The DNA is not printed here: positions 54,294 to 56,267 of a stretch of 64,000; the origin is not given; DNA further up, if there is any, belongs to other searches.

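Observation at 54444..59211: Envelope glycan-modification-like cluster: ArnT/PMT-like transferase, ArnB-like aminotransferase, UDP-GlcA decarboxylase, SDR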

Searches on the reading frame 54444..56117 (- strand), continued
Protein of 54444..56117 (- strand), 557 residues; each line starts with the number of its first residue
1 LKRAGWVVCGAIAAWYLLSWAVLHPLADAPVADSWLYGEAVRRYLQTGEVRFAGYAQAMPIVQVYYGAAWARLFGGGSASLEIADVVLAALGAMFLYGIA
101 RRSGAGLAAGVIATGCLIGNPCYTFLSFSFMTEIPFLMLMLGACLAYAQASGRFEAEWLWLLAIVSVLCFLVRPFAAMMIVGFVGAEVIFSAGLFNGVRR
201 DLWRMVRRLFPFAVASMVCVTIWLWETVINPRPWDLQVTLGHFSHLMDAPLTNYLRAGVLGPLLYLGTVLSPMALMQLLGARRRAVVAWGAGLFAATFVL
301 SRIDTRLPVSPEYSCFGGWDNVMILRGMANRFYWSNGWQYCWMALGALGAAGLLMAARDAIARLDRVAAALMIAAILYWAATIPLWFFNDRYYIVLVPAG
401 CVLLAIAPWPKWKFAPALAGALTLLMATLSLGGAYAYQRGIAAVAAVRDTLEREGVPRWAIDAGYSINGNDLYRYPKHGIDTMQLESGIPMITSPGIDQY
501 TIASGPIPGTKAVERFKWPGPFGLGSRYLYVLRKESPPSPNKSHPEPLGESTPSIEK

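Call 43: search_protein_families(library=pfam, proteins=[L064:7030-7818:-, L064:9585-10529:-, L066:6640-7797:-, L067:9641-10663:+, L075:7134-7952:+, L079:6709-7713:+, L082:6844-7932:+, L080:6809-7690:+, L060:9598-10413:-, L077:1831-2703:+], max_evalue=0.00001)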
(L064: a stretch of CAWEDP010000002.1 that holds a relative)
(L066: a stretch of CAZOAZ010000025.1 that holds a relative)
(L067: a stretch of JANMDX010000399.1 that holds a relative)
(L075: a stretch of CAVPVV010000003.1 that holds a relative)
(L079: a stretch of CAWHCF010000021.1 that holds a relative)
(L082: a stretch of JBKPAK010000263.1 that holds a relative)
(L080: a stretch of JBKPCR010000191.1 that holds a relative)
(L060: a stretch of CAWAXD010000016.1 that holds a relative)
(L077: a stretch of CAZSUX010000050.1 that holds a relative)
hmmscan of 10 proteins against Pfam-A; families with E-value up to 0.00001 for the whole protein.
L064:7030-7818:- (262 aa): 1 family
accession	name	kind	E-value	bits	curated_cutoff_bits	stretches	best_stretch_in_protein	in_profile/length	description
PF01416.25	PseudoU_synth_1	-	1.2e-29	103.4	23.3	2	142-245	1-107/108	tRNA pseudouridine synthase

L064:9585-10529:- (314 aa): 2 families
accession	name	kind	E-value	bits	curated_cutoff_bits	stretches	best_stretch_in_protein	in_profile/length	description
PF13410.11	GST_C_2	-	6.1e-17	61.9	24.9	1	191-262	1-67/69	Glutathione S-transferase, C-terminal domain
PF00043.30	GST_C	-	1.7e-06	28.6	20.7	1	186-269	16-93/93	Glutathione S-transferase, C-terminal domain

L066:6640-7797:- (385 aa): 3 families
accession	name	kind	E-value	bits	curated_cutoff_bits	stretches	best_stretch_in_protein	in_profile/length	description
PF01637.24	ATPase_2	-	6e-09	36.5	33.2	1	16-233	1-187/225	ATPase domain predominantly from Archaea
PF13191.12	AAA_16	-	1.9e-06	28.9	32.6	0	22-171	11-143/167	AAA ATPase domain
PF13401.12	AAA_22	-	9.1e-06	26.5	27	0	37-207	9-128/130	AAA domain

L067:9641-10663:+ (340 aa): 3 families
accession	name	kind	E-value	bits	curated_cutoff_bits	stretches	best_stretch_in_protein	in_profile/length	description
PF12833.13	HTH_18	-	1.4e-18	67.4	33.6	1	256-335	1-80/80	Helix-turn-helix domain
PF01965.30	DJ-1_PfpI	-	2.7e-15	57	26.6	1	29-196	3-164/165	DJ-1/PfpI family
PF00165.29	HTH_AraC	-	9.2e-08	32.5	26.6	0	261-284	19-42/42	Bacterial regulatory helix-turn-helix proteins, AraC family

L075:7134-7952:+ (272 aa): 1 family
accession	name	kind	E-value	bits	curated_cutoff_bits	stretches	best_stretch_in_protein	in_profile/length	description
PF01145.31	Band_7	-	2.7e-37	129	23.6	1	38-207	3-175/176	SPFH domain / Band 7 family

L079:6709-7713:+ (334 aa): 4 families
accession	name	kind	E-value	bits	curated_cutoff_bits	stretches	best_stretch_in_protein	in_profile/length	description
PF00534.26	Glycos_transf_1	-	8.3e-17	61.7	26.4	1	168-304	13-155/172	Glycosyl transferases group 1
PF13692.12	Glyco_trans_1_4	-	2.9e-12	47.5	27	1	193-295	28-133/142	Glycosyl transferases group 1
PF13439.12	Glyco_transf_4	-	5.7e-10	39.9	28.5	1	21-160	4-168/170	Glycosyltransferase Family 4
PF13579.12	Glyco_trans_4_4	-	2.7e-07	31.5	29.7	1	24-159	6-129/158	Glycosyl transferase 4-like domain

L082:6844-7932:+ (362 aa): 2 families
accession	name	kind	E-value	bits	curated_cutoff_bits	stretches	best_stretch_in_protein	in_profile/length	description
PF00535.33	Glycos_transf_2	-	2.2e-32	112.8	23.3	1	6-170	1-165/168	Glycosyl transferase family 2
PF04138.20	GtrA_DPMS_TM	-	2.9e-18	66.6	26.1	1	242-358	2-117/117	GtrA/DPMS, transmembrane domain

L080:6809-7690:+ (293 aa): 1 family
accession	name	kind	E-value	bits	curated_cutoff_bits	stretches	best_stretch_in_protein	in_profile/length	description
PF00696.33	AA_kinase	-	7.5e-44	150.6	24.9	1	25-269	2-234/234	Amino acid kinase family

L060:9598-10413:- (271 aa): 0 families

L077:1831-2703:+ (290 aa): 1 family
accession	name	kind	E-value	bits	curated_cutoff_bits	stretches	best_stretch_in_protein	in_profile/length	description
PF00491.26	Arginase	-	6.8e-61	206.6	22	1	27-282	2-277/280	Arginase family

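Call 48: search_protein_families(library=pfam, proteins=[L044:3082-4131:+, L044:4355-5281:+, L044:5405-6814:+, L034:4970-6901:+, L034:3902-4963:+, L034:9739-11148:+, L051:4996-6732:+, L057:4905-6758:+, L057:9867-10661:+, L057:10775-12031:+], max_evalue=0.000001)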
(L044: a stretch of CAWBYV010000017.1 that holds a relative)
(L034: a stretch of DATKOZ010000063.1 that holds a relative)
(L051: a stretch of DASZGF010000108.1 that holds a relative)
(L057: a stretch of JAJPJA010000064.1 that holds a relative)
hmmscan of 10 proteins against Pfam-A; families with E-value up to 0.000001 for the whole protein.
L044:3082-4131:+ (349 aa): 3 families
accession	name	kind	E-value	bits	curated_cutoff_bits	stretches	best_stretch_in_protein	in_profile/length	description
PF13676.11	TIR_2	-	3.9e-22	79.5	28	1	191-298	2-111/122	TIR domain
PF00805.28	Pentapeptide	-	1.3e-17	63.4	20.2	1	48-82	6-40/40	Pentapeptide repeats (8 copies)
PF01582.25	TIR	-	4.7e-08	33.5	21.3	1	188-281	2-96/179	TIR domain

L044:4355-5281:+ (308 aa): 2 families
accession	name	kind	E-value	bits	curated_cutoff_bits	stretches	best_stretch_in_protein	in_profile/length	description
PF00805.28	Pentapeptide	-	4e-21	74.7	20.2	1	30-68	2-40/40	Pentapeptide repeats (8 copies)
PF13676.11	TIR_2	-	1.8e-17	64.4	28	1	162-279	2-111/122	TIR domain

L044:5405-6814:+ (469 aa): 1 family
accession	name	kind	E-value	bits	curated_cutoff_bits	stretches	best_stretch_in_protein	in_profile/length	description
PF02515.22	CoA_transf_3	-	8e-55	186.9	23.3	1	215-406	1-204/366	CoA-transferase family III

L034:4970-6901:+ (643 aa): 1 family
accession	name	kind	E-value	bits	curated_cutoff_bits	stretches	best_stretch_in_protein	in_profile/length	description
PF12697.13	Abhydrolase_6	-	2e-09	38.9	26.3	1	300-630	1-216/217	Alpha/beta hydrolase family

L034:3902-4963:+ (353 aa): 2 families
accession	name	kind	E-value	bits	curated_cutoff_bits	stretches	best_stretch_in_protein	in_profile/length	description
PF01168.26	Ala_racemase_N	-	1.3e-24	87.6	24.1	1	14-237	2-217/220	Alanine racemase, N-terminal domain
PF14031.13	D-ser_dehydrat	-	4.4e-14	53.3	22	1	252-335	1-97/97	Putative serine dehydratase domain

L034:9739-11148:+ (469 aa): 7 families
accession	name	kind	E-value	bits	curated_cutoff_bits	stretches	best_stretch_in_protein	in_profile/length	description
PF01436.27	NHL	-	1.1e-27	95.1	20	0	151-178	1-28/28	NHL repeat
PF06739.17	SBBP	-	4.7e-15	55.7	20.5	0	306-322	13-29/38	Beta-propeller repeat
PF08450.18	SGL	-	3.9e-13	50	26.3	1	131-328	19-206/246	SMP-30/Gluconolactonase/LRE-like region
PF06977.17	SdiA-regulated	-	1.2e-09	38.2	21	0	299-322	216-239/249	SdiA-regulated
PF25021.1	TEN_NHL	-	2e-08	34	27.1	0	402-424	137-159/357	Teneurin NHL domain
PF15780.11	ASH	-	1.5e-07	31.9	27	1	34-125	12-98/98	Abnormal spindle-like microcephaly-assoc'd, ASPM-SPD-2-Hydin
PF10282.15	Lactonase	-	4.5e-07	29.8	21.7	0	297-394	28-122/344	Lactonase, 7-bladed beta-propeller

L051:4996-6732:+ (578 aa): 1 family
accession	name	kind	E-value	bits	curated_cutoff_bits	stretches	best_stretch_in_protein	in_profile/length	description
PF02538.19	Hydantoinase_B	-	6.2e-157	523.6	26.8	1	6-525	1-518/519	Hydantoinase B/oxoprolinase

L057:4905-6758:+ (617 aa): 1 family
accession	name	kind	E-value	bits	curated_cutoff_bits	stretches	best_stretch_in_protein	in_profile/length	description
PF02538.19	Hydantoinase_B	-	4.4e-153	510.9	26.8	1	42-561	1-518/519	Hydantoinase B/oxoprolinase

L057:9867-10661:+ (264 aa): 1 family
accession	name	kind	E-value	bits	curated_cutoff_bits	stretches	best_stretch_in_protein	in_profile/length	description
PF02698.23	DUF218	-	5.9e-32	110.8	27.6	1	78-254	1-133/133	DUF218 domain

L057:10775-12031:+ (418 aa): 0 families

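Call 52: search_solved_structures(query=A2, max_evalue=10, show_alignments=2)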
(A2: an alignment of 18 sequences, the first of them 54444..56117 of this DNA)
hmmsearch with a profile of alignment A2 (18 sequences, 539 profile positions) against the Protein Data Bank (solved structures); distinct sequences matched with E-value up to 10: 0.
